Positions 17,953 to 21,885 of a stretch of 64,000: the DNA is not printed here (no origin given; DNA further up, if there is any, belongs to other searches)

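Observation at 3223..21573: Tandem array of four diversified secreted PL1 lyases behind a single TonB-dependent receptor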

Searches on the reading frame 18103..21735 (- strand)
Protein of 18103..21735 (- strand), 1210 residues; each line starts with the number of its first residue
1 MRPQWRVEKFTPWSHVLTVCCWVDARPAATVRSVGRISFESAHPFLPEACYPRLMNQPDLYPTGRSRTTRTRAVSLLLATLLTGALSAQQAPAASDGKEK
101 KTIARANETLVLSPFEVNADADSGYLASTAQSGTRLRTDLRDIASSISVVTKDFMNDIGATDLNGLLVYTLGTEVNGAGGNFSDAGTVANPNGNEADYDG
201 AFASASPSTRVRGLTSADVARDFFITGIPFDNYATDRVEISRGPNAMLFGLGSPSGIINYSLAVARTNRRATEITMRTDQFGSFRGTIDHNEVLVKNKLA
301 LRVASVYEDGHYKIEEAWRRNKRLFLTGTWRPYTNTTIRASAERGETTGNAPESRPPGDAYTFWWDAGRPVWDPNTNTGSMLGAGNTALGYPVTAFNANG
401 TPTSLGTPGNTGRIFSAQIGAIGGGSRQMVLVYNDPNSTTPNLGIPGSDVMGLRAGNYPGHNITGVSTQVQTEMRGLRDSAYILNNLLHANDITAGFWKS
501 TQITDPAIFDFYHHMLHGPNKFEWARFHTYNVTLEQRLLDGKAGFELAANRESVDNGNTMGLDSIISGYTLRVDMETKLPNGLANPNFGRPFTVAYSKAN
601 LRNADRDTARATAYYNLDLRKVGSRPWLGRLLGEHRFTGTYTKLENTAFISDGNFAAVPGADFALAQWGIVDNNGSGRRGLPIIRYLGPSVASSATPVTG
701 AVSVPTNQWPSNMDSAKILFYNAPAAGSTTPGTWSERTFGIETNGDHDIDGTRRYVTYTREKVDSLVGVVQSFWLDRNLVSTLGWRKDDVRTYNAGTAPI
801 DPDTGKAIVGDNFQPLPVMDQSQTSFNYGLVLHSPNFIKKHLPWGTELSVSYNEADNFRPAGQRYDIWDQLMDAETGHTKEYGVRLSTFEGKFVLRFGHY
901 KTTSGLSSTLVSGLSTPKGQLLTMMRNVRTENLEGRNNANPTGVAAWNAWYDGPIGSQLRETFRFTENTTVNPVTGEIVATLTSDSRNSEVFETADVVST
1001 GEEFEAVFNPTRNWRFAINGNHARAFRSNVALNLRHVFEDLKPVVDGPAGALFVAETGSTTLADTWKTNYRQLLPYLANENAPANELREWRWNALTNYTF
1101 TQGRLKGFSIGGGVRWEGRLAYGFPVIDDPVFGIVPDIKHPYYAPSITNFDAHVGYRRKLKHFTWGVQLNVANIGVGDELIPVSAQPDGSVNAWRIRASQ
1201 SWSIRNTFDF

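Call 8: search_protein_families(library=pfam, proteins=[window:18103-21735:-], max_evalue=0.01)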
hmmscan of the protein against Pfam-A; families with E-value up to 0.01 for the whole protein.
window:18103-21735:- (1210 aa): 1 family
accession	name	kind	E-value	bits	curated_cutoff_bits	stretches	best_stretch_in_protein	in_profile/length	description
PF07715.20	Plug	-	1.9e-06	28.7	23.9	1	140-257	2-107/107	TonB-dependent Receptor Plug Domain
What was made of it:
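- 18103..21573 (-): TonB-dependent receptor (1156 aa), no SusD partner. Pfam Plug E 1.9e-6 (call 8).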

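Call 11: search_protein_families(library=ncbifam, proteins=[window:18103-21735:-], max_evalue=0.1)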
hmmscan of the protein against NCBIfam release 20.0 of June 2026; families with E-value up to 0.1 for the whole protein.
window:18103-21735:- (1210 aa): 7 families
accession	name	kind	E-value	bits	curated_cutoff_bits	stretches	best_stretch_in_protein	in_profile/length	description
NF010651.0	PRK14050.1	equivalog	5.1e-14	51.3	884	2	122-275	58-199/730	TonB-dependent siderophore receptor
NF007465.0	PRK10044.1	equivalog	3.6e-12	45.3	803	1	67-337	9-261/726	ferrichrome porin FhuA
NF010650.0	PRK14049.1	equivalog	4.1e-11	41.8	904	1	72-336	7-261/729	ferrioxamine B receptor precursor protein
NF007349.0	PRK09840.1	equivalog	3.2e-08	32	686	1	103-312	32-222/760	catecholate siderophore receptor Fiu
NF007447.0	PRK10003.1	equivalog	3.7e-06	25.5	666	1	67-174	10-110/727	ferric-rhodotorulic acid/ferric-coprogen receptor FhuE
NF047944.1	FoxamRcptFoxA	equivalog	7.7e-05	21.2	1300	1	125-306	35-206/697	ferrioxamine B receptor FoxA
NF049960.1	siderphRecptFauA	equivalog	0.00029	19.4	900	1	70-309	4-228/727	TonB-dependent alcaligin siderophore receptor FauA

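Call 92: search_solved_structures(query=window:18103-21573:-, max_evalue=0.01)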
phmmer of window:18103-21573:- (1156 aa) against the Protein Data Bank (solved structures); distinct sequences matched with E-value up to 0.01: 9.
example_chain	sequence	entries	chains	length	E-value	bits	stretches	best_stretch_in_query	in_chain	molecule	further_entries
3qlb_A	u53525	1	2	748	7.9e-12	47.1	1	27-303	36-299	Enantio-pyochelin receptor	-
2fcp_A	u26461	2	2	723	9.1e-06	27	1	73-281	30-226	PROTEIN (FERRIC HYDROXAMATE UPTAKE RECEPTOR) | FhuA iron-ferrichrome transporter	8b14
4cu4_A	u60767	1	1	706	1.1e-05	26.7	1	74-281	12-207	FERRICHROME-IRON RECEPTOR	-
1fcp_A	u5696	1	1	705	1.2e-05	26.7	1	74-281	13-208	PROTEIN (FERRIC HYDROXAMATE UPTAKE RECEPTOR)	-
1fi1_A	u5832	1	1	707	1.2e-05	26.7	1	74-281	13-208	FERRICHROME-IRON RECEPTOR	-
6i97_A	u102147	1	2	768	4.7e-05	24.6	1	64-206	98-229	Metal-pseudopaline receptor CntO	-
6z8a_A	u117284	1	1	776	4.9e-05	24.6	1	64-206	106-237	Ferrioxamine receptor FoxA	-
8b43_A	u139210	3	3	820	5.6e-05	24.4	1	64-206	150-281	Metal-pseudopaline receptor CntO | Ferrioxamine receptor FoxA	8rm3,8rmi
6i96_A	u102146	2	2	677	7.8e-05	23.9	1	65-207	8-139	Metal-pseudopaline receptor CntO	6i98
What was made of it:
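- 18103..21573 (-): The plug and first barrel strands match FptA/FhuA-type receptors (calls 11, 92).
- On TonB-dependent receptor: PDB 3qlb E 7.9e-12 over residues 27-303 (call 92).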
